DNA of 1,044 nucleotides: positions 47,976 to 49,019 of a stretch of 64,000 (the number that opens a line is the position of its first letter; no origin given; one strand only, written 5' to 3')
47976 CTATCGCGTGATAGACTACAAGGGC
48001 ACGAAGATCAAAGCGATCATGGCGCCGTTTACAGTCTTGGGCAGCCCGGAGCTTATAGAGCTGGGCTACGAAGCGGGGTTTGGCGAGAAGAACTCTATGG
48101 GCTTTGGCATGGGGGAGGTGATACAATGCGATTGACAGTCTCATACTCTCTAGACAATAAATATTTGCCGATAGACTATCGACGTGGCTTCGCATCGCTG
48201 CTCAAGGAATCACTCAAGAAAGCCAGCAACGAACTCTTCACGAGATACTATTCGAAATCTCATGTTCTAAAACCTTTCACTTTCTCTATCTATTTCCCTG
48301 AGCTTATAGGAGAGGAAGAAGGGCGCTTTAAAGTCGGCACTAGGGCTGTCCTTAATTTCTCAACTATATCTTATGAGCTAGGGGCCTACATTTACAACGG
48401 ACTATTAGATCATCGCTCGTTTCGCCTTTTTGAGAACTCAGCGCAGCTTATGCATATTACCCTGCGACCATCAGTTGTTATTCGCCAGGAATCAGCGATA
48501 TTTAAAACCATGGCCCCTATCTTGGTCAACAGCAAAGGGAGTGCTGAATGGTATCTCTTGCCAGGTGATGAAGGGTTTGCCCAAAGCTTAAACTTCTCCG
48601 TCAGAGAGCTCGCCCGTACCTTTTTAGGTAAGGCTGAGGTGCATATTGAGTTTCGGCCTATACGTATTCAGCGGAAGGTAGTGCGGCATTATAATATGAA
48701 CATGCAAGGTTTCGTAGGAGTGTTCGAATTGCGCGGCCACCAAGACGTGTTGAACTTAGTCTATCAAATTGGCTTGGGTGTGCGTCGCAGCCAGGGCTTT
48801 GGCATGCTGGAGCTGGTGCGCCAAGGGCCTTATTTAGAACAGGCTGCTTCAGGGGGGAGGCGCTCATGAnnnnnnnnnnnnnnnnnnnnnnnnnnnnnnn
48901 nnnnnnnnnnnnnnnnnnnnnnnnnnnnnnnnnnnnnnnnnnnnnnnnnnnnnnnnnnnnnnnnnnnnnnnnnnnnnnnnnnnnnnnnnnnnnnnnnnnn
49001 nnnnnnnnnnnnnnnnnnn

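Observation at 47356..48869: Tandem Cas6 paralogs with contrasting base composition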

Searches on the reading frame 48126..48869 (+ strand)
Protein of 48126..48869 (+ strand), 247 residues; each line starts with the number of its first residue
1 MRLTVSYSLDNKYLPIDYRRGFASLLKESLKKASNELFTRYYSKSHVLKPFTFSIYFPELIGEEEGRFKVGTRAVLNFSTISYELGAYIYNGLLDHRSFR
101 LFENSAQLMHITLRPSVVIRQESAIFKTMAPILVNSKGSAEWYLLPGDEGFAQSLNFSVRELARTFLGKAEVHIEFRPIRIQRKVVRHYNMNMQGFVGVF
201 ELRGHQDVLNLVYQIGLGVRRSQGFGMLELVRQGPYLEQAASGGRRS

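Call 6: search_protein_families(library=pfam, proteins=[window:48126-48869:+], max_evalue=0.01)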
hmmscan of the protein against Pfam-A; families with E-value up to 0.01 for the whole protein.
window:48126-48869:+ (247 aa): 3 families
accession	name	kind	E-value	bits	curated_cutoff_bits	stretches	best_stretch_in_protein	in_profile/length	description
PF01881.21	Cas_Cas6_C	-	3.9e-26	92.8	23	1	119-230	6-125/125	CRISPR associated protein Cas6, C-terminal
PF21350.2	Cas6_I-A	-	0.0012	19.5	27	1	15-104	3-93/101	CRISPR-associated protein Cas6, N-terminal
PF10040.14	CRISPR_Cas6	-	0.0098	17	25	0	152-227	25-88/89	CRISPR-associated endoribonuclease Cas6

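Call 7: search_protein_families(library=ncbifam, proteins=[window:48126-48869:+], max_evalue=0.01)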
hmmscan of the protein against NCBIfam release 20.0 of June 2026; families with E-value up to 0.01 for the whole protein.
window:48126-48869:+ (247 aa): 1 family
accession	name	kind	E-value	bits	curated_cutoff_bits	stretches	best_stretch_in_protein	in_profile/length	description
TIGR01877.1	cas_cas6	equivalog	1.2e-31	110.7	58.65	1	44-229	4-200/200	CRISPR-associated endoribonuclease Cas6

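Call 14: find_homologous_proteins(query=window:48126-48866:+)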
Query window:48126-48866:+ (247 aa): 116 proteins with E <= 0.001 among 639 candidates.
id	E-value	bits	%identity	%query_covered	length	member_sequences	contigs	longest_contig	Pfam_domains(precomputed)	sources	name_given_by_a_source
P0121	2.9e-158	543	100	100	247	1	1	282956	PF01881.22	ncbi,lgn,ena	-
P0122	7.6e-124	430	78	99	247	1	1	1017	PF01881.22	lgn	-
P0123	5.5e-121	421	77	95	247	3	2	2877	PF01881.22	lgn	-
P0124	3.9e-119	415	75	99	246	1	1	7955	PF01881.22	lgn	-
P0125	4.8e-119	414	74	98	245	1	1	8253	PF01881.22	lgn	-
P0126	2.0e-109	383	71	96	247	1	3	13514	PF01881.22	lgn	-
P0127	7.5e-107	374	70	94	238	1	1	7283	PF01881.22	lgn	-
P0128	6.0e-106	371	69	94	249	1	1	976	PF01881.22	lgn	-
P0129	2.2e-105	370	68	98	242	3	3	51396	PF01881.22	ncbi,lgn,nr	ncbi:MAG: CRISPR-associated endoribonuclease Cas6 [Candidatus Bipolaricaulota bacterium]|nr:CRISPR-a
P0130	9.6e-104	364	66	94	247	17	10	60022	PF01881.22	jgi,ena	jgi:CRISPR-associated endoribonuclease Cas6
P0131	6.4e-103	362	64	98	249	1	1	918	PF01881.22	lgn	-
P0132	6.5e-103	362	68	95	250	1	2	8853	PF01881.22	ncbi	-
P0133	7.4e-103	361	69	94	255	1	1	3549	PF01881.22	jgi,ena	-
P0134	1.7e-102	360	66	94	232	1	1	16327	PF01881.22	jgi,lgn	jgi:CRISPR-associated endoribonuclease Cas6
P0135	4.6e-100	352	67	94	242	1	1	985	PF01881.22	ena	-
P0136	5.9e-99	349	66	94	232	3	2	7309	PF01881.22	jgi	jgi:CRISPR-associated endoribonuclease Cas6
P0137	1.3e-94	334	63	97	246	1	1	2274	PF01881.22,PF21350.3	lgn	-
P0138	1.5e-94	334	65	94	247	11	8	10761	PF01881.22,PF21350.3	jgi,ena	jgi:CRISPR-associated endoribonuclease Cas6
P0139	2.3e-94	334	66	94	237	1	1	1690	PF01881.22,PF21350.3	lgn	-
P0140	2.4e-94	334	65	94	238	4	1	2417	PF01881.22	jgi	jgi:CRISPR-associated endoribonuclease Cas6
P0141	3.2e-94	333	64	94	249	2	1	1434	PF01881.22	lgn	-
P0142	3.7e-94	333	63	95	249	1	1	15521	PF01881.22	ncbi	-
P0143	7.1e-94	332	64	94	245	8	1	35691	PF01881.22,PF21350.3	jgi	jgi:CRISPR-associated endoribonuclease Cas6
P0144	5.1e-93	329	61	99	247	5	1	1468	PF01881.22,PF21350.3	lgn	-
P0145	1.1e-92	328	62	94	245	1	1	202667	PF01881.22,PF21350.3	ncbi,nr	ncbi:MAG: CRISPR-associated endoribonuclease Cas6 [Armatimonadota bacterium]|nr:CRISPR-associated en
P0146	3.6e-91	323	61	94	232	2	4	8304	PF01881.22,PF21350.3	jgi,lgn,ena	-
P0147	3.6e-91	323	62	95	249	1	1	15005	PF01881.22,PF21350.3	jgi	jgi:CRISPR-associated endoribonuclease Cas6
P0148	4.4e-91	323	61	99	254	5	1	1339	PF01881.22,PF21350.3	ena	-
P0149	4.6e-90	320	60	94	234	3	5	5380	PF01881.22,PF21350.3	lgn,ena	-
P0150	5.9e-90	319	60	99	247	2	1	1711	PF01881.22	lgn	-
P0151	6.0e-90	319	61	94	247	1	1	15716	PF01881.22,PF21350.3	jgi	-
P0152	2.0e-89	317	62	94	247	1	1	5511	PF01881.22,PF21350.3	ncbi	-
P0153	2.3e-89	317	61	94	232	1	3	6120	PF01881.22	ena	-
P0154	2.6e-89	317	62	94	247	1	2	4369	PF01881.22,PF21350.3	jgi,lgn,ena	-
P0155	3.9e-89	316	60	95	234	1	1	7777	PF01881.22,PF21350.3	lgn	-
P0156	5.3e-89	316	61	93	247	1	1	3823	PF01881.22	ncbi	-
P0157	1.3e-88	315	62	94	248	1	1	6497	PF01881.22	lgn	-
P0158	2.6e-88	314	61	94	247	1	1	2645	PF01881.22,PF21350.3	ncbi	-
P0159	4.1e-88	313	63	89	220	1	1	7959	PF01881.22,PF21350.3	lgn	-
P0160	5.7e-88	313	62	95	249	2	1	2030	PF01881.22,PF21350.3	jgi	jgi:CRISPR-associated endoribonuclease Cas6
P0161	8.0e-88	312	66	85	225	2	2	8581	PF01881.22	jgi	jgi:CRISPR-associated endoribonuclease Cas6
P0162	8.2e-88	312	63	89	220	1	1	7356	PF01881.22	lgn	-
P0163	1.6e-87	311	58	99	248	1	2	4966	PF01881.22,PF21350.3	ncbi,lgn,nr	ncbi:MAG: CRISPR-associated endoribonuclease Cas6 [Candidatus Bipolaricaulota bacterium]|nr:CRISPR-a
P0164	1.1e-86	309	59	95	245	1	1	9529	PF01881.22,PF21350.3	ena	-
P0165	1.8e-86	308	59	94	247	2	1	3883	PF01881.22,PF21350.3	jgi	jgi:CRISPR-associated endoribonuclease Cas6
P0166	3.1e-86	307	60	94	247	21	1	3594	PF01881.22,PF21350.3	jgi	jgi:CRISPR-associated endoribonuclease Cas6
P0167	5.7e-86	306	60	94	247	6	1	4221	PF01881.22,PF21350.3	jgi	jgi:CRISPR-associated endoribonuclease Cas6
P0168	1.2e-85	305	59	94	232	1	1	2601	PF01881.22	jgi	jgi:CRISPR-associated endoribonuclease Cas6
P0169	2.4e-85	304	61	98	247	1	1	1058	PF01881.22,PF21350.3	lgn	-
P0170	9.1e-85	302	65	82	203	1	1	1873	PF01881.22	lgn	-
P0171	1.6e-84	301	60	94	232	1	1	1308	PF01881.22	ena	-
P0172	1.3e-83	298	59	94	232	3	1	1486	PF01881.22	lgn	-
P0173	5.3e-83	296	56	94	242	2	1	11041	PF01881.22,PF21350.3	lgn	-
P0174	8.0e-82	293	60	94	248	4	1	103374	PF01881.22,PF21350.3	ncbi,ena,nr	ncbi:MAG: CRISPR-associated endoribonuclease Cas6 [Thermogutta sp.]|nr:MAG: CRISPR-associated endori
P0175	2.1e-80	288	59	91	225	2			PF01881.22,PF21350.3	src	-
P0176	1.2e-79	285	61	85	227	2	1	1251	PF01881.22,PF21350.3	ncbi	ncbi:MAG: CRISPR-associated endoribonuclease Cas6, partial [Acidobacteria bacterium]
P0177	4.2e-79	284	58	96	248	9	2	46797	PF01881.22,PF21350.3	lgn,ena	-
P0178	1.3e-77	279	60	84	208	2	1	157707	PF01881.22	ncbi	ncbi:MAG TPA: CRISPR-associated endoribonuclease Cas6 [Pyrinomonadaceae bacterium]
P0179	7.0e-77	276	53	94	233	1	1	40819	PF01881.22,PF21350.3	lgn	-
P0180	5.0e-74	267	56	94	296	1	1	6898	PF01881.22,PF21350.3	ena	-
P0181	4.9e-73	264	52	94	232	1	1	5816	PF01881.22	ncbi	-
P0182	1.2e-72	263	49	94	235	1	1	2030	PF01881.22,PF21350.3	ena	-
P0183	2.0e-72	262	50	94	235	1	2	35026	PF01881.22,PF21350.3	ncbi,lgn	-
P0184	2.2e-72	262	50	99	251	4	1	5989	PF01881.22,PF21350.3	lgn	-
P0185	3.5e-72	261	51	94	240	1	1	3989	PF01881.22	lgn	-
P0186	3.5e-72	261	51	94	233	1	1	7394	PF01881.22,PF21350.3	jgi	-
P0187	3.0e-71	258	51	94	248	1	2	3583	PF01881.22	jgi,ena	-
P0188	1.4e-69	252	48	94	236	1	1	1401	PF01881.22,PF21350.3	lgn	-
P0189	1.3e-68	249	51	94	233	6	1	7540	PF01881.22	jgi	jgi:CRISPR-associated endoribonuclease Cas6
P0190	1.7e-68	249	51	94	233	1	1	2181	PF01881.22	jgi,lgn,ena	-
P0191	9.1e-67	243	49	94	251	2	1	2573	PF01881.22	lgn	-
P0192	3.2e-66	241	50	94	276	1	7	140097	PF01881.22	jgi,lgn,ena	-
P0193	1.2e-65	240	50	94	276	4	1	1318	PF01881.22,PF21350.3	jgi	jgi:CRISPR-associated endoribonuclease Cas6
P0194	1.3e-63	233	50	94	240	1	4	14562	PF01881.22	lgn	-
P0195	4.8e-63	231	49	94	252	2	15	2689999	PF01881.22,PF21350.3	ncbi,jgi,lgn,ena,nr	ncbi:MAG: CRISPR-associated endoribonuclease Cas6 [Acidobacteria bacterium]|jgi:CRISPR-associated en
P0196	1.3e-62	230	49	94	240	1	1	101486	PF01881.22,PF21350.3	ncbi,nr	ncbi:MAG TPA: CRISPR-associated endoribonuclease Cas6 [Bacteroidota bacterium]|nr:CRISPR-associated 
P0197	9.7e-62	227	47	98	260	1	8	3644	PF01881.22,PF21350.3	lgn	-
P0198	4.4e-61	225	47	94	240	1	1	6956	PF01881.22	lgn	-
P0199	3.0e-60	222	50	89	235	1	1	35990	PF01881.22,PF21350.3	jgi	-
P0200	1.4e-59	220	46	94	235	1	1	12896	PF01881.22,PF21350.3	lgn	-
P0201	2.2e-58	216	46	94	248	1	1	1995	PF01881.22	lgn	-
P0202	1.8e-57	213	45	94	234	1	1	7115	PF01881.22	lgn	-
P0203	1.4e-56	210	53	76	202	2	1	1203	PF01881.22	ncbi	ncbi:MAG: CRISPR-associated endoribonuclease Cas6, partial [Candidatus Kryptoniota bacterium]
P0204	4.2e-56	208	43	94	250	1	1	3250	PF01881.22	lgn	-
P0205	1.6e-54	203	43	94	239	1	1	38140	PF01881.22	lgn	-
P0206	7.1e-54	201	45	94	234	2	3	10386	PF01881.22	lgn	-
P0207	4.6e-52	195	43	94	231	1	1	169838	PF01881.22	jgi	jgi:CRISPR-associated endoribonuclease Cas6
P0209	2.4e-51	193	43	93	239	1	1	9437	PF01881.22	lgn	-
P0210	2.7e-51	193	44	94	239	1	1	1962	PF01881.22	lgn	-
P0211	8.8e-49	184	42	94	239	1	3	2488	PF01881.22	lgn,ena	-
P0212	1.3e-48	184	46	88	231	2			PF01881.22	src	-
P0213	1.6e-48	184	44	94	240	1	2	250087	PF01881.22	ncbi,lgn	-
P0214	1.7e-47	180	41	94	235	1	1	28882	PF01881.22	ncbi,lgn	-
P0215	2.8e-46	176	40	94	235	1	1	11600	PF01881.22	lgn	-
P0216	5.6e-45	172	38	94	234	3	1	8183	PF01881.22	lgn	-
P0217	6.2e-44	169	40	94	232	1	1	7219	PF01881.22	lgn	-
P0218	7.9e-43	165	37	94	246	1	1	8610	PF01881.22,PF21350.3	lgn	-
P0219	1.7e-42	164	37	94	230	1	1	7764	PF01881.22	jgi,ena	-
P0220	8.1e-40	155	38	94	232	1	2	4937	PF01881.22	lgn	-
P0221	3.1e-38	150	39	94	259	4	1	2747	PF01881.22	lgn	-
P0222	2.6e-37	147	38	85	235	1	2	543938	PF01881.22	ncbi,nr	ncbi:MAG: CRISPR-associated endoribonuclease Cas6 [Pyrinomonadaceae bacterium]|nr:CRISPR-associated 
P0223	1.4e-34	138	38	88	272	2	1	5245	PF01881.22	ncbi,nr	ncbi:MAG: CRISPR-associated endoribonuclease Cas6 [Bacteroidia bacterium]|nr:CRISPR-associated endor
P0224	2.8e-33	134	34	94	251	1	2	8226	PF01881.22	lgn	-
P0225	3.7e-33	133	39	94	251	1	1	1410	PF01881.22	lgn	-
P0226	1.1e-30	125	33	94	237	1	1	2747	PF01881.22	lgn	-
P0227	9.5e-29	119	35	94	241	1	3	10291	PF01881.22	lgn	-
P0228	4.5e-28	117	34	94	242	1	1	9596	PF01881.22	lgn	-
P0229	2.6e-22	98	36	94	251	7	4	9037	PF01881.22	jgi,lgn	-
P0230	1.8e-20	92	33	90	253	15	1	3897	PF01881.22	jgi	-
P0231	2.0e-20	92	28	93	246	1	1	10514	PF01881.22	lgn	-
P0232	6.3e-19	87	29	94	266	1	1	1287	PF01881.22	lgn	-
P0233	2.4e-18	85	28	93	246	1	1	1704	PF01881.22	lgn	-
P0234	3.7e-18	84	33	93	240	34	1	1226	PF01881.22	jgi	-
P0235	8.7e-18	83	29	94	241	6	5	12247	PF01881.22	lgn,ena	-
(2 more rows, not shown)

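Call 21: find_encoding_contigs(protein=P0145, flank=10000, max_places=2)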
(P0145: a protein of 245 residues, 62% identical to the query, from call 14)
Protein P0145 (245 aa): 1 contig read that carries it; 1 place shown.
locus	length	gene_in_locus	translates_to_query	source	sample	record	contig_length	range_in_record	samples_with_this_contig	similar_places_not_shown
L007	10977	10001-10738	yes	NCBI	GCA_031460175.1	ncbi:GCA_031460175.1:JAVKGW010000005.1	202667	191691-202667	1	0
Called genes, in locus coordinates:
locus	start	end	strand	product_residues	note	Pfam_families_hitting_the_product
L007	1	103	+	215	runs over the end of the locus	PF03787:RAMPs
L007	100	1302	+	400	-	PF03787:RAMPs, PF09700:Cas_Cmr3 (faint)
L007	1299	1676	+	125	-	-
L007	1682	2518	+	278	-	PF18765:Polbeta, PF01934:HepT-like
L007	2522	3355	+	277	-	PF03787:RAMPs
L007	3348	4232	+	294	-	PF03787:RAMPs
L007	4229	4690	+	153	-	-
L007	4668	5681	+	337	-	PF03787:RAMPs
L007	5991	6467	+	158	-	PF09623:Cas_NE0113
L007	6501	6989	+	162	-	-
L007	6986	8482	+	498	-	PF27248:MJ1674_2nd, PF09620:Cas_csx3 (weak)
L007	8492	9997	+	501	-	-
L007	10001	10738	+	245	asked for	PF21350:Cas6_I-A, PF01881:Cas_Cas6_C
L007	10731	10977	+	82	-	?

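Call 22: find_encoding_contigs(protein=P0130, flank=10000, max_places=4)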
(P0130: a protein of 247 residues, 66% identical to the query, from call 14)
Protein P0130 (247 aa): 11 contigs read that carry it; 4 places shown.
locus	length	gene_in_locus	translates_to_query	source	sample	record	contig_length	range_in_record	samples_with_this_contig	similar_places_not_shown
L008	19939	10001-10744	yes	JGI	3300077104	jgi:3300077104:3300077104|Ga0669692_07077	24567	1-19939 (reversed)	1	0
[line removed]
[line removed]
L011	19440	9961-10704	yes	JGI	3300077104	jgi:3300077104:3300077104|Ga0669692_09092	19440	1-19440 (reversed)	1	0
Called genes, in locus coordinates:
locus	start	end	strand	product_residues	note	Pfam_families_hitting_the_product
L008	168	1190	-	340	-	PF08240:ADH_N, PF00107:ADH_zinc_N, PF13602:ADH_zinc_N_2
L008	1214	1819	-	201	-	PF21176:RecR_HhH, PF01751:Toprim, PF13662:Toprim_4, PF21175:RecR_C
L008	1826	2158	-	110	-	PF02575:YbaB_DNA_bd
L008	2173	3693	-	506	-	PF05496:RuvB_N (faint), PF13177:DNA_pol3_delta2, PF00004:AAA, PF07728:AAA_5 (weak), PF21960:RCF1-5-like_lid, PF22608:DNAX_ATPase_lid (weak), PF12169:DNA_pol3_gamma3 (weak), PF20964:DnaX_C, +3 more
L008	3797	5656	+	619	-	PF01541:GIY-YIG, PF27096:UvrC_M, PF02151:UVR, PF22920:UvrC_RNaseH, PF08459:UvrC_RNaseH_dom, PF14520:HHH_5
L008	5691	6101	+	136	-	PF00027:cNMP_binding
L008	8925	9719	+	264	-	PF21350:Cas6_I-A, PF01881:Cas_Cas6_C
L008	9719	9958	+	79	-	-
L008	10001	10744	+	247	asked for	PF01881:Cas_Cas6_C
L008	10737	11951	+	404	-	-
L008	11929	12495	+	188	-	-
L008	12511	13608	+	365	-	PF01905:DevR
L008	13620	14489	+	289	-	PF09704:Cas_Cas5d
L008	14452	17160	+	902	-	PF18019:Cas3_HD (faint), PF00270:DEAD, PF00271:Helicase_C (weak), PF22590:Cas3-like_C_2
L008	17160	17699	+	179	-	PF01930:Cas_Cas4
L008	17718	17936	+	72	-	PF03683:UPF0175, PF24001:DUF7317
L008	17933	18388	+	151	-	PF11848:DUF3368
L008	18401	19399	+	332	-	PF01867:Cas_Cas1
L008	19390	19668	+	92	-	PF09827:CRISPR_Cas2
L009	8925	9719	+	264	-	PF21350:Cas6_I-A, PF01881:Cas_Cas6_C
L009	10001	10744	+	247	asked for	PF01881:Cas_Cas6_C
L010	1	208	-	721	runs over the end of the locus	PF17764:PriA_3primeBD, PF00270:DEAD, PF04851:ResIII, PF18319:Zn_ribbon_PriA, PF00271:Helicase_C, PF18074:PriA_C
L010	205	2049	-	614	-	PF07894:SACK1 (faint), PF13091:PLDc_2, PF00614:PLDc (faint), PF13091:PLDc_2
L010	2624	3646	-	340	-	PF08240:ADH_N, PF00107:ADH_zinc_N, PF13602:ADH_zinc_N_2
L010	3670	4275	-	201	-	PF21176:RecR_HhH, PF01751:Toprim, PF13662:Toprim_4, PF21175:RecR_C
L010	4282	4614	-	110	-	PF02575:YbaB_DNA_bd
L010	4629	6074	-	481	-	PF05496:RuvB_N (faint), PF13177:DNA_pol3_delta2, PF00004:AAA, PF07728:AAA_5 (weak), PF21960:RCF1-5-like_lid, PF22608:DNAX_ATPase_lid (weak), PF12169:DNA_pol3_gamma3 (weak), PF20964:DnaX_C, +3 more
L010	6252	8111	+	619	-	PF01541:GIY-YIG, PF27096:UvrC_M, PF02151:UVR, PF22920:UvrC_RNaseH, PF08459:UvrC_RNaseH_dom, PF14520:HHH_5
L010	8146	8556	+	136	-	PF00027:cNMP_binding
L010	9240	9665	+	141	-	PF21350:Cas6_I-A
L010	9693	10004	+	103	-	PF01881:Cas_Cas6_C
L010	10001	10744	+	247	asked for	PF01881:Cas_Cas6_C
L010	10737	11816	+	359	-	PF09706:Cas_CXXC_CXXC (weak)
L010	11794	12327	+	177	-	-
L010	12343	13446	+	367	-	PF01905:DevR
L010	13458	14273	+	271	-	PF09704:Cas_Cas5d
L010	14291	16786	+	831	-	PF18019:Cas3_HD (faint), PF00270:DEAD, PF00271:Helicase_C (faint), PF22590:Cas3-like_C_2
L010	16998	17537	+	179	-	PF01930:Cas_Cas4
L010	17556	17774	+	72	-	PF03683:UPF0175, PF24001:DUF7317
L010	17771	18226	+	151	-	PF11848:DUF3368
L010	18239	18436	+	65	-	PF01867:Cas_Cas1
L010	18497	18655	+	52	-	PF01867:Cas_Cas1 (weak)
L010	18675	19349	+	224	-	PF01867:Cas_Cas1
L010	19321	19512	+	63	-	PF09827:CRISPR_Cas2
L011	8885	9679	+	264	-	PF21350:Cas6_I-A, PF01881:Cas_Cas6_C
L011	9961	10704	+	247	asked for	PF01881:Cas_Cas6_C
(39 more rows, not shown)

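Call 23: find_encoding_contigs(protein=P0174, flank=10000, max_places=2)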
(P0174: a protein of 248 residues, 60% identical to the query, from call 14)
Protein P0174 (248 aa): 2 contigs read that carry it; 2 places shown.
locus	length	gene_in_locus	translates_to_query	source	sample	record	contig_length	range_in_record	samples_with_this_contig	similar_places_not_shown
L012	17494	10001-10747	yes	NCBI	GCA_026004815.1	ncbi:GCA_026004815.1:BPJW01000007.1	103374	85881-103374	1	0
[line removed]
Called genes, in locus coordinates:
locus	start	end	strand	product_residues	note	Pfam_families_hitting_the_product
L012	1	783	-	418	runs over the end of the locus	PF07497:Rho_RNA_bind, PF00006:ATP-synt_ab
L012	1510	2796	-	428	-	PF03747:ADP_ribosyl_GH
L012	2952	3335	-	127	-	PF00830:Ribosomal_L28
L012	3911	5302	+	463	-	PF00464:SHMT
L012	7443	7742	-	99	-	-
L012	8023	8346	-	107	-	-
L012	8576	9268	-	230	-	-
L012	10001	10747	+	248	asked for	PF21350:Cas6_I-A (faint), PF01881:Cas_Cas6_C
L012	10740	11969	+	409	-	-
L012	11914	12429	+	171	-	-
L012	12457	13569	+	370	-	PF01905:DevR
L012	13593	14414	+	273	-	PF09704:Cas_Cas5d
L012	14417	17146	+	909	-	PF00270:DEAD, PF00271:Helicase_C (weak), PF22590:Cas3-like_C_2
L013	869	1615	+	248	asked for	PF21350:Cas6_I-A (faint), PF01881:Cas_Cas6_C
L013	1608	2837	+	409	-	-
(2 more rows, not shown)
